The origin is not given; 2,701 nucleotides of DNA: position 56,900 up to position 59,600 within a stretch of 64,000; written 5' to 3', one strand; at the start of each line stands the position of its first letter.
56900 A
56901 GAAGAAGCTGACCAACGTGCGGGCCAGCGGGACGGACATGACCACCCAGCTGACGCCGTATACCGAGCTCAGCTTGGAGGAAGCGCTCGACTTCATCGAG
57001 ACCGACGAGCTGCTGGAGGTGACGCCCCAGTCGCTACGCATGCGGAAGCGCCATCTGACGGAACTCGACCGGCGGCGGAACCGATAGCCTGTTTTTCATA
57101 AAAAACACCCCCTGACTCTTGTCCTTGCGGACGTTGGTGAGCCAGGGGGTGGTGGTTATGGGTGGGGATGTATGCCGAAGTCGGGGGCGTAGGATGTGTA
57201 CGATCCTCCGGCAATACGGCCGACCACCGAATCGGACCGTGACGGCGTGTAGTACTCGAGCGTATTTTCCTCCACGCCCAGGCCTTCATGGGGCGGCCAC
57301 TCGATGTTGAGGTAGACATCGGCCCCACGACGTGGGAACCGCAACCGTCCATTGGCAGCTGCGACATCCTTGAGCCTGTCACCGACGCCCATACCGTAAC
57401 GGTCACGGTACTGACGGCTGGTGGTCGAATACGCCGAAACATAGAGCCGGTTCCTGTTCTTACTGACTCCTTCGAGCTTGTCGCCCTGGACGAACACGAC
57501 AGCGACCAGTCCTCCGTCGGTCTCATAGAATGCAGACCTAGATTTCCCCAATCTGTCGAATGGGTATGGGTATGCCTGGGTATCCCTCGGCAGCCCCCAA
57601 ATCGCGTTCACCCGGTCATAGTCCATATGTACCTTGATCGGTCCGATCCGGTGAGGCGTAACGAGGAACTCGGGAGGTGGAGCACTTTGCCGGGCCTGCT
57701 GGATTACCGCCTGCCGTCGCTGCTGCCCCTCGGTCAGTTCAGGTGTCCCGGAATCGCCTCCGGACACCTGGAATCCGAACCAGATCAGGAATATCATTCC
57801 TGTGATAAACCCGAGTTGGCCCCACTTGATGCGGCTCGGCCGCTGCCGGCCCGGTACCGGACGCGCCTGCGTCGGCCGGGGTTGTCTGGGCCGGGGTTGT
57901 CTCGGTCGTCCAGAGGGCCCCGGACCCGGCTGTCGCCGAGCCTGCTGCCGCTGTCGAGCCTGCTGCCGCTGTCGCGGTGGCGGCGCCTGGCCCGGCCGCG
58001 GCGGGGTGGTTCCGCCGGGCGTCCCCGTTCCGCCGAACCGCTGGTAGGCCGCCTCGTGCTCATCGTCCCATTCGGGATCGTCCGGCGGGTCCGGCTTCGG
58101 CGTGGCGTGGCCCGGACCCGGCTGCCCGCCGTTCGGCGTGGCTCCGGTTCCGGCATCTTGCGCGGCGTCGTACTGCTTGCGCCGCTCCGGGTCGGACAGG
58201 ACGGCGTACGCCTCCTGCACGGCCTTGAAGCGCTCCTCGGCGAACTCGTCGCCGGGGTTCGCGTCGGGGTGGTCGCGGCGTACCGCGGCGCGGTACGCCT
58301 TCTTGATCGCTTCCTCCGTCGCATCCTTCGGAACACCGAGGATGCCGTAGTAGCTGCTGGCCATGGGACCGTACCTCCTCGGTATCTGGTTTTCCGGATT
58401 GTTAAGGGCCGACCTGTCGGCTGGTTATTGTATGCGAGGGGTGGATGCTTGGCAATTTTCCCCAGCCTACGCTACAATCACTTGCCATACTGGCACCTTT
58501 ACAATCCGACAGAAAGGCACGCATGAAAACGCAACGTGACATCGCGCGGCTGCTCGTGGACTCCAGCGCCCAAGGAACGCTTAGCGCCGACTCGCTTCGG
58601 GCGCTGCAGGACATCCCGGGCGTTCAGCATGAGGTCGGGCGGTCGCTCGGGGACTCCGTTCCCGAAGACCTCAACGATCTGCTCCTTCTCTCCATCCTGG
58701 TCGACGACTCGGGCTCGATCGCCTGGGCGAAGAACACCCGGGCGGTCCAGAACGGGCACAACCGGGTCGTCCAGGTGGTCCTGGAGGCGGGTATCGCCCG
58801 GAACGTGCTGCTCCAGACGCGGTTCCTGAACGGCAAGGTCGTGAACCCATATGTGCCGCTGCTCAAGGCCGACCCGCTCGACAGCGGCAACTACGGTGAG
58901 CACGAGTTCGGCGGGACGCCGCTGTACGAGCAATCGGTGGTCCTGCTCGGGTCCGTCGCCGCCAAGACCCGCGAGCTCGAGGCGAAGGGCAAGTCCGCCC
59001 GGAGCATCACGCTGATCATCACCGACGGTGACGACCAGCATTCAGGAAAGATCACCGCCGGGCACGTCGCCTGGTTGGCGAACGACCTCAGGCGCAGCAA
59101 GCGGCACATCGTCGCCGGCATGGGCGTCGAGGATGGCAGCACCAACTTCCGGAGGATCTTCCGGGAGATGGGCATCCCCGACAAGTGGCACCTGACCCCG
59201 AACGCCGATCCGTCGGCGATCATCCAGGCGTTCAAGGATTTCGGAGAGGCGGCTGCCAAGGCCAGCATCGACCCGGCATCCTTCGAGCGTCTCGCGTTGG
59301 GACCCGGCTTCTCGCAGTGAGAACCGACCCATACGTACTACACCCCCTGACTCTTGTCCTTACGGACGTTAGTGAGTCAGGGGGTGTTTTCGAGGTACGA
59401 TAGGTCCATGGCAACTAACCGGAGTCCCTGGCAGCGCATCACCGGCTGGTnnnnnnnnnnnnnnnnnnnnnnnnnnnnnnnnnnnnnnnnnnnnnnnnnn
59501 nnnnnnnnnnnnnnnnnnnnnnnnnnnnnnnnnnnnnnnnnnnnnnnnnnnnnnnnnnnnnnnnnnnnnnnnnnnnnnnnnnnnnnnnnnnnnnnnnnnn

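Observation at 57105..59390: Divergent J-domain membrane protein and vWA protein pair bracketed by two copies of a 47-nt terminator hairpin repeat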

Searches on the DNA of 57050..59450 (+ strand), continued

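Call 102: search_with_rna_model(model_id=R1, source=L181, filters=off, max_evalue=1, show_alignments=3)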
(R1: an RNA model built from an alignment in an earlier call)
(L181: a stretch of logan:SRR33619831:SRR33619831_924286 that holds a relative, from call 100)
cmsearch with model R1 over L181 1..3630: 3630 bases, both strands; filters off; matches with E-value up to 1: 7.
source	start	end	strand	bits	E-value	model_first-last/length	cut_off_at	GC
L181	2752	2795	+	8.8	0.088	1-50/50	no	0.52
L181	1935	1985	-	8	0.16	1-50/50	no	0.57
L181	3008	3054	+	7.9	0.16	1-50/50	no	0.53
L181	1094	1117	-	7.2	0.29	14-37/50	no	0.71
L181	2752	2795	-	6.8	0.4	1-50/50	no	0.52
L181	3266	3293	-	6.4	0.5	1-50/50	no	0.57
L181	3008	3054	-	5.8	0.83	1-50/50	no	0.53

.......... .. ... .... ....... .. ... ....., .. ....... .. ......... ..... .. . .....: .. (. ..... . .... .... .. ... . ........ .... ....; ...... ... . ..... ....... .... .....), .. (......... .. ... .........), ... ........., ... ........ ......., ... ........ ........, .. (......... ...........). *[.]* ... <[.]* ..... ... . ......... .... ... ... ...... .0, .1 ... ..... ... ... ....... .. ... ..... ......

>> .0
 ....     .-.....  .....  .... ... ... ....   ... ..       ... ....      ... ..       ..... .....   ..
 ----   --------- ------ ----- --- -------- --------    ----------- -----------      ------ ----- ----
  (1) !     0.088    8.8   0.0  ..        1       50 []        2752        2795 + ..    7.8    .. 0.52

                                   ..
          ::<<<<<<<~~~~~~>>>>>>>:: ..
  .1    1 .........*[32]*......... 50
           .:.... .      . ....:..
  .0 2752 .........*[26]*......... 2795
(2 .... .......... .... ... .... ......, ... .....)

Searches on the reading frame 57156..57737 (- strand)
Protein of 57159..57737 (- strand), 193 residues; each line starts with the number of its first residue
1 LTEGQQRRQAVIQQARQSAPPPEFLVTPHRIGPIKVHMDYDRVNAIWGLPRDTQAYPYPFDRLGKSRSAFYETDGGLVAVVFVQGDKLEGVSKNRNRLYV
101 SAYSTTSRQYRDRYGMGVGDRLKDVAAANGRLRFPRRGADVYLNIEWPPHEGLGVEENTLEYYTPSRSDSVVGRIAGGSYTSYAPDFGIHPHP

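Call 70: find_homologous_proteins(query=window:57156-57689:-)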
Query window:57156-57689:-: 126 candidates shared short words with the query, none scored E <= 0.001.

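Call 98: search_protein_representatives(protein=window:57159-57737:-)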
Query: 193 residues. Proteins with E-value up to 0.001 (for the whole library): 5; up to 1e-10: 1; up to 1e-30: 0. The best 5 are listed.
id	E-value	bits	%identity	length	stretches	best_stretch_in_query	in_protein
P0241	2.8e-12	63.3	33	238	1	12-137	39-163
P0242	4.5e-07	46.3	32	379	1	10-180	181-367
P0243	2.7e-05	40.5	38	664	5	72-141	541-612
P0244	3.9e-05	40.0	32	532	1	15-130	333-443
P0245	9.9e-05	38.6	31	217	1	8-131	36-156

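Call 99: search_protein_families(library=pfam, proteins=[P0241, P0242, P0243, P0244, P0245], max_evalue=0.01)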
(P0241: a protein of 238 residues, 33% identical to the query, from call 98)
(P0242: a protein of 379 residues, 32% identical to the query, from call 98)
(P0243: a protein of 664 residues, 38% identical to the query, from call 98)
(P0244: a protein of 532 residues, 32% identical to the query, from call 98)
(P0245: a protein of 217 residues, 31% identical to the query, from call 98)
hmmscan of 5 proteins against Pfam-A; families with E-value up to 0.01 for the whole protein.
P0241 (238 aa): 0 families

P0242 (379 aa): 2 families
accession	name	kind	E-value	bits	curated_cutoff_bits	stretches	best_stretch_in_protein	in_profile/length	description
PF00226.36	DnaJ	-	3.1e-23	82.1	27.8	1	4-66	1-63/63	DnaJ domain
PF16101.10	PRIMA1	-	0.0095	16.2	38.6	0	102-163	61-121/158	Proline-rich membrane anchor 1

P0243 (664 aa): 1 family
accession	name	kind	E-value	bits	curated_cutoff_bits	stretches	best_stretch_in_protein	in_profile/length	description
PF06715.18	Gp5_C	-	2.7e-06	27.6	20.4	0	346-363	4-21/24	Gp5 C-terminal repeat (3 copies)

P0244 (532 aa): 3 families
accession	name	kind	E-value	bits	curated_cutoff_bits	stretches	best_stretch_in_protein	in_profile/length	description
PF00899.27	ThiF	-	1.5e-26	93.4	28.1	1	20-182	19-177/238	ThiF family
PF13241.12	NAD_binding_7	-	3e-05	25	22.1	1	16-136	3-83/104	Putative NAD(P)-binding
PF02254.24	TrkA_N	-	0.0055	17.5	23.8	0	24-54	1-30/116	TrkA-N domain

P0245 (217 aa): 0 families

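Call 100: find_encoding_contigs(protein=P0242, flank=8000, max_places=3)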
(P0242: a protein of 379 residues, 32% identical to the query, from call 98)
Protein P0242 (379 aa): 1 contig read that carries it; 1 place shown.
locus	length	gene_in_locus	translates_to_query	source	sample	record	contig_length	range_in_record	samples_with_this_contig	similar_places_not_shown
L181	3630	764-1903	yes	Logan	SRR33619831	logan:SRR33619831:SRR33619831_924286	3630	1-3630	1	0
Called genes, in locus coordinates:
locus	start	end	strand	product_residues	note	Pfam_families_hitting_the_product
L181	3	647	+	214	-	?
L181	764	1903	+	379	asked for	PF00226:DnaJ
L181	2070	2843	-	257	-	-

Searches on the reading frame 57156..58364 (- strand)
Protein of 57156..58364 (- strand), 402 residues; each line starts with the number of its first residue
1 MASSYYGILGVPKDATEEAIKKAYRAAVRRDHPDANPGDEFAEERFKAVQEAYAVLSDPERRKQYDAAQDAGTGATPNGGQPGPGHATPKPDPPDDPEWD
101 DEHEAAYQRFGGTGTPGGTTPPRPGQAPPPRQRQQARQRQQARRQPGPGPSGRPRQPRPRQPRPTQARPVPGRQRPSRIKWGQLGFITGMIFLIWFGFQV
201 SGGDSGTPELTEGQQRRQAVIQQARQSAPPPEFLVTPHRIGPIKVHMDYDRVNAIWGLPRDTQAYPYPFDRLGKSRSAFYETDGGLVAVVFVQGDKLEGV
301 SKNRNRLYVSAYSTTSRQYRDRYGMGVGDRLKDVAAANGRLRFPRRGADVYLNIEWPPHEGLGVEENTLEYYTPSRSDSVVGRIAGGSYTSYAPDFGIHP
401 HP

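Call 10: search_protein_families(library=pfam, proteins=[window:57156-58364:-], max_evalue=0.01)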
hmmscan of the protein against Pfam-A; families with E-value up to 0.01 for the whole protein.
window:57156-58364:- (402 aa): 1 family
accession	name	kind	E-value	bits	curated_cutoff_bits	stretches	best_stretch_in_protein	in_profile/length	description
PF00226.36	DnaJ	-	5.6e-25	87.7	27.8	1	4-66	1-63/63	DnaJ domain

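Call 11: search_protein_families(library=ncbifam, proteins=[window:57156-58364:-], max_evalue=0.01)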
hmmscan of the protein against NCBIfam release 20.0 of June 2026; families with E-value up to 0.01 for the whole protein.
window:57156-58364:- (402 aa): 13 families
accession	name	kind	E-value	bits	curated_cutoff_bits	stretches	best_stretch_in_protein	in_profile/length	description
TIGR02349.1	DnaJ_bact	equivalog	5.3e-26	91.8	377.2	1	4-79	1-76/354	molecular chaperone DnaJ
NF010892.0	PRK14299.1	equivalog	1.5e-22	80.2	392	1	4-119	5-115/291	chaperone protein DnaJ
NF010872.0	PRK14279.1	equivalog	1e-21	77.6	556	1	4-70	10-76/394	molecular chaperone DnaJ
NF008035.0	PRK10767.1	subfamily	1.7e-21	76.7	338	1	3-78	4-79/374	molecular chaperone DnaJ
NF010871.0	PRK14278.1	equivalog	1.3e-20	73.7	502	1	1-79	1-78/378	molecular chaperone DnaJ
NF010874.0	PRK14281.1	equivalog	3.3e-19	69.3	619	1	2-81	2-81/397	chaperone protein DnaJ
NF010894.0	PRK14301.1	equivalog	4.5e-19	68.7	548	1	3-76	4-77/373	chaperone protein DnaJ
NF010885.0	PRK14292.1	equivalog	1.5e-18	66.9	585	1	4-119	3-104/371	chaperone protein DnaJ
NF037946.1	terminal_TopJ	equivalog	1.9e-18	66.4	300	1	5-66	7-67/810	terminal organelle assembly protein TopJ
TIGR03835.1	termin_org_DnaJ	equivalog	2.6e-13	49.3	512.25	1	5-67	4-65/871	terminal organelle assembly protein TopJ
NF007618.0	PRK10266.1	equivalog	1.2e-11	44.7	403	1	4-67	5-67/306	curved DNA-binding protein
NF050028.1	CldAdptActJ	equivalog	1.5e-08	35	150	1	4-65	3-69/93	cold adaptation protein ActJcold adaptation protein ActJ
NF006948.0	PRK09430.1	equivalog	0.00071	19.3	162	1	6-48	203-252/267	co-chaperone DjlA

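Call 29: search_protein_families(library=padloc, proteins=[window:57156-58364:-], max_evalue=0.01)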
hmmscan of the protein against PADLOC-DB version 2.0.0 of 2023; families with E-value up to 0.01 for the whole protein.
window:57156-58364:- (402 aa): 0 families

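Call 72: find_homologous_proteins(query=window:57159-58364:-)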
Query window:57159-58364:- (402 aa): 4508 proteins with E <= 0.001 among 8000 candidates; the best 120 are listed.
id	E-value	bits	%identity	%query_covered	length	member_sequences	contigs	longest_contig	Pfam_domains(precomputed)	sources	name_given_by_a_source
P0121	6.6e-87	311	87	27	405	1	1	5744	PF00226.37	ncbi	-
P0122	1.6e-21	95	60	21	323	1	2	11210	PF00226.37,PF01556.24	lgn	-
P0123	1.2e-20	92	64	19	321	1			PF00226.37,PF01556.24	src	-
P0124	3.2e-20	91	76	15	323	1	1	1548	PF00226.37,PF01556.24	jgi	jgi:curved DNA-binding protein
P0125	3.4e-20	91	66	19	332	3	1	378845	PF00226.37,PF01556.24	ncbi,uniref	ncbi:DnaJ C-terminal domain-containing protein [Georgenia daeguensis]|uniref:DnaJ C-terminal domain-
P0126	3.6e-20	91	59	21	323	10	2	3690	PF00226.37,PF01556.24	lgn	-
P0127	4.3e-20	91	69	17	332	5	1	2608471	PF00226.37,PF01556.24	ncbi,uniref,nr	ncbi:J domain-containing protein [Flaviflexus salsibiostraticola]|uniref:J domain-containing protein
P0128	1.0e-19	89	63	17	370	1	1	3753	PF00226.37,PF00684.26,PF01556.24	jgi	jgi:molecular chaperone DnaJ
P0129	1.1e-19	89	64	19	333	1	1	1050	PF00226.37,PF01556.24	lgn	-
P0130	1.2e-19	89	64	19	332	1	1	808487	PF00226.37,PF01556.24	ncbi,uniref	ncbi:DnaJ C-terminal domain-containing protein [Georgenia halophila]|uniref:DnaJ C-terminal domain-c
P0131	1.5e-19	89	67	18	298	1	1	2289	PF00226.37,PF01556.24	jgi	jgi:curved DNA-binding protein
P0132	1.6e-19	89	65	18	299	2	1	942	PF00226.37,PF01556.24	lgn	-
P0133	1.6e-19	89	64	19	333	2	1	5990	PF00226.37,PF01556.24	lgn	-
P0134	1.6e-19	89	64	19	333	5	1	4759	PF00226.37,PF01556.24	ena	-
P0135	1.7e-19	89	65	18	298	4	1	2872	PF00226.37,PF01556.24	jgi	jgi:curved DNA-binding protein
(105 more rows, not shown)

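Call 90: predict_structure(alignment_id=A5)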
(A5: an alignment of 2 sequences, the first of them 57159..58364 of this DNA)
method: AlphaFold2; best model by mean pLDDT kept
length: 402 residues; sequences in the alignment: 2
mean_pLDDT: 35.3   pTM: 0.19
mean pLDDT of the five models: 35.3, 34.1, 33.9, 33.9, 33.3
residues with pLDDT >= 90: 0; 70-90: 0; 50-70: 42; < 50: 360
segments of 3 or more residues with pLDDT < 50: 1-12, 30-32, 48-130, 142-144, 146-150, 162-165, 167-193, 195-402
pLDDT, mean of each block of 10 residues (from residue 1): 38 54 55 50 50 42 44 33 33 43 41 31 38 49 47 52 48 41 39 39 32 34 32 25 23 25 29 29 28 26 27 31 30 28 26 27 25 24 24 23 23
secondary structure, 60 per line:
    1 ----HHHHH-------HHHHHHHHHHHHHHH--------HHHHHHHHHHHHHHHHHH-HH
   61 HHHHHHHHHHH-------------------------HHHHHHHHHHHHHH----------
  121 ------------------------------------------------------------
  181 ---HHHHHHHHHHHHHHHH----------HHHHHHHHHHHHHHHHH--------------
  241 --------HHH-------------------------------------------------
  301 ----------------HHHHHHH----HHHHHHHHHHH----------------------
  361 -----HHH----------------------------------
elements in order: H5-9 H17-31 H40-57 H59-71 H97-110 H184-199 H210-226 H317-323 H328-338

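Call 99: search_protein_families(library=pfam, proteins=[P0121], max_evalue=0.01)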
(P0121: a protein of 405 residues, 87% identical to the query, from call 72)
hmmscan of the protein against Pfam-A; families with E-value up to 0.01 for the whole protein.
P0121 (405 aa): 1 family
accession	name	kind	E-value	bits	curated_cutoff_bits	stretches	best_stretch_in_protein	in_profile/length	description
PF00226.36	DnaJ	-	2.3e-25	88.9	27.8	1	4-66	1-63/63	DnaJ domain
